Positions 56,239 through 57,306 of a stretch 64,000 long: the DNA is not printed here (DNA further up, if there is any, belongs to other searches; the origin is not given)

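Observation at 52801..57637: Val-specific T-box leader controls an operon in which two SAM methyltransferases precede valS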

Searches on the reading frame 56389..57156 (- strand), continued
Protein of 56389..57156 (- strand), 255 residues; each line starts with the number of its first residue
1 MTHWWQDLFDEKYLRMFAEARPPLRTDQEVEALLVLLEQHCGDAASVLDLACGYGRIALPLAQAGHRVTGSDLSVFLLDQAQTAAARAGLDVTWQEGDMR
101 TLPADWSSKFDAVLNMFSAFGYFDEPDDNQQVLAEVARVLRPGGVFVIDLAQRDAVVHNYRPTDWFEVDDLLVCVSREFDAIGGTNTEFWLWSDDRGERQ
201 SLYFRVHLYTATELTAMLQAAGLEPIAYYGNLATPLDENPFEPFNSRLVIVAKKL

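Call 83: find_encoding_contigs(protein=P0036, flank=5000, max_places=1)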
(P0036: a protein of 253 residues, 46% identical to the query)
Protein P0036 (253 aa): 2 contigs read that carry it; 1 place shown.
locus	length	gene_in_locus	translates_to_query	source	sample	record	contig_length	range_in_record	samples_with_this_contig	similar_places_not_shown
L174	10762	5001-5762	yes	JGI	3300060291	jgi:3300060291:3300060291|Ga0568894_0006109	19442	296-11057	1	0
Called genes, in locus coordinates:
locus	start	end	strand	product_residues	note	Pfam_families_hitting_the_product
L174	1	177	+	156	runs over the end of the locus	?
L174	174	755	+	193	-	PF01330:RuvA_N, PF00633:HHH (faint), PF12826:HHH_2 (faint), PF12836:HHH_3 (faint), PF14520:HHH_5, PF07499:RuvA_C (weak)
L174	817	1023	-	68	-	PF06107:DUF951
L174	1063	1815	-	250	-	PF03009:GDPD, PF13653:GDPD_2 (weak)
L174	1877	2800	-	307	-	PF07549:Sec_GG, PF02355:SecD_SecF_C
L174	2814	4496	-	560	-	PF21760:SecD_1st, PF22599:SecDF_P1_head, PF02355:SecD_SecF_C (faint), PF03176:MMPL (weak)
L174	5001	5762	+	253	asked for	PF03848:TehB (weak), PF01209:Ubie_methyltran, PF13489:Methyltransf_23, PF13847:Methyltransf_31, PF08241:Methyltransf_11, PF08242:Methyltransf_12, PF13649:Methyltransf_25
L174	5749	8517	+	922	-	PF00133:tRNA-synt_1, PF09334:tRNA-synt_1g, PF13603:tRNA-synt_1_2 (weak), PF08264:Anticodon_1, PF10458:Val_tRNA-synt_C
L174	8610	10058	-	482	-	PF11638:DnaA_N (weak), PF01695:IstB_IS21 (weak), PF00308:Bac_DnaA, PF00004:AAA (faint), PF08299:Bac_DnaA_C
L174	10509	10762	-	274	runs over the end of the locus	PF00072:Response_reg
